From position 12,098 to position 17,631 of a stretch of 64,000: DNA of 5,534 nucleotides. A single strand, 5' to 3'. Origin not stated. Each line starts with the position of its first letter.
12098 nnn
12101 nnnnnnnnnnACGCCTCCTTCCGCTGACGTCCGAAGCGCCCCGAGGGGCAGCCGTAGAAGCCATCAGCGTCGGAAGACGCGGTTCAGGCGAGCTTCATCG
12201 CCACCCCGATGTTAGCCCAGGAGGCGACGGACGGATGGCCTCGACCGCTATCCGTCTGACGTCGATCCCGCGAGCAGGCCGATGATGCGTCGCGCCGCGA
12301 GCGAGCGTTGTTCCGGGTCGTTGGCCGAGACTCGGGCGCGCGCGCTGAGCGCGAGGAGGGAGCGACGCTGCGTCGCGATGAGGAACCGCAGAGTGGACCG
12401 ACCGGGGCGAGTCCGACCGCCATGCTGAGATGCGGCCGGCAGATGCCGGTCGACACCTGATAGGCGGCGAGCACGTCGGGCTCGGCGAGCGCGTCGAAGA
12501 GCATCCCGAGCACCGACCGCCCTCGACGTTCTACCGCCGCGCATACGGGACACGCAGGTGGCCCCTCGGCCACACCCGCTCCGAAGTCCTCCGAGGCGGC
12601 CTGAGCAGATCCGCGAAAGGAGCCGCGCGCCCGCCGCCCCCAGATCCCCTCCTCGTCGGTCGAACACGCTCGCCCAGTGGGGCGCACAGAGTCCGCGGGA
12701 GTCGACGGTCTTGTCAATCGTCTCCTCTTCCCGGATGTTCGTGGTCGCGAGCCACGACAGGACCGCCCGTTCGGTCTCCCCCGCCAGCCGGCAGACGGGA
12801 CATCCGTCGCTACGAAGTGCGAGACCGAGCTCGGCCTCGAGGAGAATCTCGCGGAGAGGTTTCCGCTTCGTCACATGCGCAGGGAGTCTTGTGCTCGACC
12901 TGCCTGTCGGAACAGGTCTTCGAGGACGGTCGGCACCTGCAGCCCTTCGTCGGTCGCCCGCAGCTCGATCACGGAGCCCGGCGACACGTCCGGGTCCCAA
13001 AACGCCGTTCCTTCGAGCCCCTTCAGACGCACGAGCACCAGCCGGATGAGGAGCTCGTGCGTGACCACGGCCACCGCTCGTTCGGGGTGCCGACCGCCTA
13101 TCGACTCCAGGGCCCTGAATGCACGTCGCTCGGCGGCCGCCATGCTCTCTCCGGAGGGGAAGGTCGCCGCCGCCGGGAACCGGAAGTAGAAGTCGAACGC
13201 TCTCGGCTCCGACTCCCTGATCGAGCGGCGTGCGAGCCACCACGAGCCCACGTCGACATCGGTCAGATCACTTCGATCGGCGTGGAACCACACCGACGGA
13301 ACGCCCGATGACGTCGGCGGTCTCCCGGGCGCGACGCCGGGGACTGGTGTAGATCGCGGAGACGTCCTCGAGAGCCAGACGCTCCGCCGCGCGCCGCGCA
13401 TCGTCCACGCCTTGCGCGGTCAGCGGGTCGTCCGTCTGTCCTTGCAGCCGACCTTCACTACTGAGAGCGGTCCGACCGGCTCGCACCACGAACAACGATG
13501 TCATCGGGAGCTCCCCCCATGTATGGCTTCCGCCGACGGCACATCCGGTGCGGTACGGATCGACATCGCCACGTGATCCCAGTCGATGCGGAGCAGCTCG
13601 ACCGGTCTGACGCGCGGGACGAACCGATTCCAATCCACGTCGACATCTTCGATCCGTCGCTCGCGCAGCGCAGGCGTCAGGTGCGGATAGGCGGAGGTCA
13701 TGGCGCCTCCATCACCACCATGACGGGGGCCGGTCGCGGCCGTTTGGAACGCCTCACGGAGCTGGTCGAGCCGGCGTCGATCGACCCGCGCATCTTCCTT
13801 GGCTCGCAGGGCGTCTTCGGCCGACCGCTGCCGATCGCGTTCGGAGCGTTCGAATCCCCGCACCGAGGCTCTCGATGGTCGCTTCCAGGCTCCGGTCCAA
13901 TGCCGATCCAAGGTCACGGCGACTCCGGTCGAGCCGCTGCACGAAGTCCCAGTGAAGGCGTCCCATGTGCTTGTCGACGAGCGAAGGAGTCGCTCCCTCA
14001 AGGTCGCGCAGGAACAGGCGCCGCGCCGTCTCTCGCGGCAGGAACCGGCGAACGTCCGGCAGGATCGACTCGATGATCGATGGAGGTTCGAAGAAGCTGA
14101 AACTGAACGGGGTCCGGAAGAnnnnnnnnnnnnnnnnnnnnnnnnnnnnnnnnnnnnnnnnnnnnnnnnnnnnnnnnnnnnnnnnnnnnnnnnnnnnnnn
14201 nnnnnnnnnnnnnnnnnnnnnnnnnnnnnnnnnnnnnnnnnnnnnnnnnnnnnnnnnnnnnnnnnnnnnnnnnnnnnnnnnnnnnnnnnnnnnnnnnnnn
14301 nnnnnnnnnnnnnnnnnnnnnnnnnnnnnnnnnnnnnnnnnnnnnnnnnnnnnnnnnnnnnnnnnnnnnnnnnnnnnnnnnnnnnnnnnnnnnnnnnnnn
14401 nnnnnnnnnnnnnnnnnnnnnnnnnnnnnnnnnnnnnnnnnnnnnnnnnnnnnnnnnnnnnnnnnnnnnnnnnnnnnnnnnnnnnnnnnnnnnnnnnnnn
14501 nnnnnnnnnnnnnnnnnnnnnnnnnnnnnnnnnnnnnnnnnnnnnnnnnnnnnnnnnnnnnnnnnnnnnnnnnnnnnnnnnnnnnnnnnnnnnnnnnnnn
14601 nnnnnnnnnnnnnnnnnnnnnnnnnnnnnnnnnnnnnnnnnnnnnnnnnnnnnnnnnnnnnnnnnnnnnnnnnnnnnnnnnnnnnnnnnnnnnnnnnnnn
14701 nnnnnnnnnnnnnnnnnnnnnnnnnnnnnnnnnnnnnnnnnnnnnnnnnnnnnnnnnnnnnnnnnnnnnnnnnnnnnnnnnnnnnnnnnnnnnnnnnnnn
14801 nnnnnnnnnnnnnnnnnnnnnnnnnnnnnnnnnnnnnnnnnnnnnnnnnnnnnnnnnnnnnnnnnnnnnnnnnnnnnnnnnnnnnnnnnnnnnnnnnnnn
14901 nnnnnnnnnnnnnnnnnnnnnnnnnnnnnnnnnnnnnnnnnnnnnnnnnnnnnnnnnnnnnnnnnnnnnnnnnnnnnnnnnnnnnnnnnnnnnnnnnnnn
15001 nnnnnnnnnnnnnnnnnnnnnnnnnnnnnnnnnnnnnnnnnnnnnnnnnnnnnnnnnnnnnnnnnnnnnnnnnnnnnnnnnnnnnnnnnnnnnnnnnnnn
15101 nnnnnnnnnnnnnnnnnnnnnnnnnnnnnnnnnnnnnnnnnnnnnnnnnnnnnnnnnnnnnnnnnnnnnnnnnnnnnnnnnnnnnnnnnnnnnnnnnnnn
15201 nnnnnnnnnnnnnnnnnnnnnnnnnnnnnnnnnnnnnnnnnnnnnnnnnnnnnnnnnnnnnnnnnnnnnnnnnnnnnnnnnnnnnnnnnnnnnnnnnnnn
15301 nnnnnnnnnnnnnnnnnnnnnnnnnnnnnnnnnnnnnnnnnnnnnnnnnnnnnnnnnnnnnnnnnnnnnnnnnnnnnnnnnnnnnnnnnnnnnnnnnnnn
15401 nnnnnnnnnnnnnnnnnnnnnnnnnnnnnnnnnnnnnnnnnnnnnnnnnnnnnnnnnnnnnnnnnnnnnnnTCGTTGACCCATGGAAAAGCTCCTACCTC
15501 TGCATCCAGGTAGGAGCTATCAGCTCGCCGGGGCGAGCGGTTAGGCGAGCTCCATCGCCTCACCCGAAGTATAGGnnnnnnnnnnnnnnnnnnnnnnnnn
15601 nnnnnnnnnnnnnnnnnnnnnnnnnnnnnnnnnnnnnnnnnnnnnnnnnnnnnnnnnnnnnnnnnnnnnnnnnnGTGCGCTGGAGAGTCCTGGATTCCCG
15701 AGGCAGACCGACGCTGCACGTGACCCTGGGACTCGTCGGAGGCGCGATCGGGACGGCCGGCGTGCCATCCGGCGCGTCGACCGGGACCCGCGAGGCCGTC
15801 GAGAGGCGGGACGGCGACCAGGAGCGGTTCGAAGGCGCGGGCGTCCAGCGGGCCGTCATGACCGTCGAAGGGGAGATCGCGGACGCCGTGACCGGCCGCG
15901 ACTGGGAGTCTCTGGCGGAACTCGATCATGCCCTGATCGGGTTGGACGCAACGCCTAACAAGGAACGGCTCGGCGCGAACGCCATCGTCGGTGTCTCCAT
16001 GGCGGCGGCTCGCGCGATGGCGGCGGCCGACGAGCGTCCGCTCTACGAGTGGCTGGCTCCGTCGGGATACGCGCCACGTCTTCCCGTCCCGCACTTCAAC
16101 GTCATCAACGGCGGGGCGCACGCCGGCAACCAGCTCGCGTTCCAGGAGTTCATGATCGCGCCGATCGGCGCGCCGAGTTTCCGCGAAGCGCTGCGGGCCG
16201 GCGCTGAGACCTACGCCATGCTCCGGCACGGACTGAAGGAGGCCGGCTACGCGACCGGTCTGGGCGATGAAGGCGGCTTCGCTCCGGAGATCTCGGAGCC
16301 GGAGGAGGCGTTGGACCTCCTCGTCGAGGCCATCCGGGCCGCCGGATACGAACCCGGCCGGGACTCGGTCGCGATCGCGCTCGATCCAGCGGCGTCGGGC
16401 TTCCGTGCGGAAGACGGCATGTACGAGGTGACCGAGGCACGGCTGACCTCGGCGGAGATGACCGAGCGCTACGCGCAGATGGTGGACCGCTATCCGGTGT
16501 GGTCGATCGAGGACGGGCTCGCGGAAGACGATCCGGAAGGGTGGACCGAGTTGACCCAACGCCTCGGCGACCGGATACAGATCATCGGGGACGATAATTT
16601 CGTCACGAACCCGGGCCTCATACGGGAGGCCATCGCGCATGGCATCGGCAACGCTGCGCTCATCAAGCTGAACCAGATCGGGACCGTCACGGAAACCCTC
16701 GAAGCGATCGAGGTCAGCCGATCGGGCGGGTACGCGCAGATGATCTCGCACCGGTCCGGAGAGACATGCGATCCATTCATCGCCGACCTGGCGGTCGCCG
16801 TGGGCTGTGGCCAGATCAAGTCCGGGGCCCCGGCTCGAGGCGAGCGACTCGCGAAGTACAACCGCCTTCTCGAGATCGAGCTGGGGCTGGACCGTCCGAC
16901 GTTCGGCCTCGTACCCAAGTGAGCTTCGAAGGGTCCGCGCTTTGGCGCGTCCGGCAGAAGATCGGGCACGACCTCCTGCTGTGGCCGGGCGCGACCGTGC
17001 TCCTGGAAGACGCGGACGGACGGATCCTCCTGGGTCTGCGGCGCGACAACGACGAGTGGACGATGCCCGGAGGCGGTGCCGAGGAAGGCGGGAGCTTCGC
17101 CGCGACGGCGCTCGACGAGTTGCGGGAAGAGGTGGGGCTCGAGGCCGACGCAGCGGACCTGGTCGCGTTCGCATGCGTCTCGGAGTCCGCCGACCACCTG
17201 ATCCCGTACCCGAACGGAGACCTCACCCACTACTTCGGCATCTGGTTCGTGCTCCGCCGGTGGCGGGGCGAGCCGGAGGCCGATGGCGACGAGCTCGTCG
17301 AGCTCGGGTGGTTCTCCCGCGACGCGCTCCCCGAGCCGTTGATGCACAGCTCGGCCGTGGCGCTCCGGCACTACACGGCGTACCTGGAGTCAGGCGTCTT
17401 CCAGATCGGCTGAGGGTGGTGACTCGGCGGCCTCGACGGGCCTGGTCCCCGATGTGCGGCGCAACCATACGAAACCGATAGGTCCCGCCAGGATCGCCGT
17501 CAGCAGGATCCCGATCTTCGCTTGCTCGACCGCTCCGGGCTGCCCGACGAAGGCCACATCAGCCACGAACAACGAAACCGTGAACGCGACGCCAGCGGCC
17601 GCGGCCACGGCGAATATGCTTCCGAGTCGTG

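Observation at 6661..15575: Three fluoride riboswitches within 7 kb drive a 9-kb block of mostly uncharacterised genes ending in crcB: a candidate extended fluoride-response system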

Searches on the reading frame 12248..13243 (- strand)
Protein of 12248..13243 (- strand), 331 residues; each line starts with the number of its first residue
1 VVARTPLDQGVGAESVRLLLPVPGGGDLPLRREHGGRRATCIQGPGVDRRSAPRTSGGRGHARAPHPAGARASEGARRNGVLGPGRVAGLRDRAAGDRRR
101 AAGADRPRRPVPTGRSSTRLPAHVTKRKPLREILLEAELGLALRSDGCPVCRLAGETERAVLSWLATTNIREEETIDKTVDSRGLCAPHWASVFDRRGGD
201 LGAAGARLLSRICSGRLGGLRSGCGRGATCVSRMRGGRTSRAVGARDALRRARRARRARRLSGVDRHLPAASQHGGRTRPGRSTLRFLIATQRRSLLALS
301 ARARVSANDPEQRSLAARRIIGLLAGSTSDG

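Call 6: search_protein_families(library=pfam, max_evalue=0.01, proteins=[window:12248-13243:-])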
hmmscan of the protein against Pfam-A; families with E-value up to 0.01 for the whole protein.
window:12248-13243:- (331 aa): 1 family
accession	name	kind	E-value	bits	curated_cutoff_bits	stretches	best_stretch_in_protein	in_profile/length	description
PF19538.4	DUF6062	-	2.7e-05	24.2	27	1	145-204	17-74/243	Family of unknown function (DUF6062)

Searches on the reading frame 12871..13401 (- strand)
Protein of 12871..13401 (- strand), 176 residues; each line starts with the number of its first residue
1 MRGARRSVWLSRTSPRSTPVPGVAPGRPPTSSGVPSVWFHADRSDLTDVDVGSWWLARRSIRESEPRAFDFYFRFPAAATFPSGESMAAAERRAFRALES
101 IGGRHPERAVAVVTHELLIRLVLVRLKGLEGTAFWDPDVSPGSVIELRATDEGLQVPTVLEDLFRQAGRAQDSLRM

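Call 6: search_protein_families(library=pfam, max_evalue=0.01, proteins=[window:12871-13401:-])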
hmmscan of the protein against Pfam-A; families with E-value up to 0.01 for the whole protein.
window:12871-13401:- (176 aa): 1 family
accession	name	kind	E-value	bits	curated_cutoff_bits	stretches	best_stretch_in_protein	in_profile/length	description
PF00300.27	His_Phos_1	-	9.5e-18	65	21.7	1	44-156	75-188/194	Histidine phosphatase superfamily (branch 1)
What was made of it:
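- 12871..13504 (-): His_Phos_1-fold protein lacking the catalytic histidine (RAG instead of RHG); one frame change near 13250. The Pfam His_Phos_1 match is split over two frames (call 6).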

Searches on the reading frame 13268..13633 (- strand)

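Call 6: search_protein_families(library=pfam, max_evalue=0.01, proteins=[window:13268-13633:-])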
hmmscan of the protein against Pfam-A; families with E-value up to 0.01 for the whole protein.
window:13268-13633:- (121 aa): 1 family
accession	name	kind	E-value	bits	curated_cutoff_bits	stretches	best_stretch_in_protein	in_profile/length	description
PF00300.27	His_Phos_1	-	1.9e-18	67.3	21.7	1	47-115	1-69/194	Histidine phosphatase superfamily (branch 1)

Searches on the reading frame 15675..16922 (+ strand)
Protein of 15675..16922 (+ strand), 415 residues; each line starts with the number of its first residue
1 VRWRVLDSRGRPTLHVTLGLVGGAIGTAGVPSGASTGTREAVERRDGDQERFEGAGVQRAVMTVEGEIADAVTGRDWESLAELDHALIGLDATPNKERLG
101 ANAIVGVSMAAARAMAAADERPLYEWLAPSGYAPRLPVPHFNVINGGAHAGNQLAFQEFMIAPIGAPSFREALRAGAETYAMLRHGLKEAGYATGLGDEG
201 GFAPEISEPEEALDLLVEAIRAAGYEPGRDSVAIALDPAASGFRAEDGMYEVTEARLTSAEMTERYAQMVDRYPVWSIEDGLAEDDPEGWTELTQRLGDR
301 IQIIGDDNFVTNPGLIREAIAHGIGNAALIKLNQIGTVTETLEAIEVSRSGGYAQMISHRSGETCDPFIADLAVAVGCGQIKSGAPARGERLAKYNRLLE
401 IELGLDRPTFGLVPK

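Call 7: search_protein_families(library=pfam, max_evalue=0.01, proteins=[window:15675-16922:+])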
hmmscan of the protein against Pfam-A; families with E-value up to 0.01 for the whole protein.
window:15675-16922:+ (415 aa): 2 families
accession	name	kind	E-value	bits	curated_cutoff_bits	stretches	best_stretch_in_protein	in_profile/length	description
PF00113.28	Enolase_C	-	3.7e-107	358.4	21.5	1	136-404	4-280/296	Enolase, C-terminal TIM barrel domain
PF03952.21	Enolase_N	-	3.7e-43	147.3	35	1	4-127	8-131/131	Enolase, N-terminal domain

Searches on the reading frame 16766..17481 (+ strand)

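Call 66: search_protein_families(library=pfam, max_evalue=0.01, proteins=[window:16766-17413:+, window:16807-17481:+])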
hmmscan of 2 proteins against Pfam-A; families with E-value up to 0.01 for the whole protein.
window:16766-17413:+ (215 aa): 1 family
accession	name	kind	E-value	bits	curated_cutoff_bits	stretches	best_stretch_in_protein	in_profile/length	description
PF00293.34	NUDIX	-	1.1e-17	64.7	21.1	1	74-196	4-127/134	NUDIX domain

window:16807-17481:+ (224 aa): 0 families
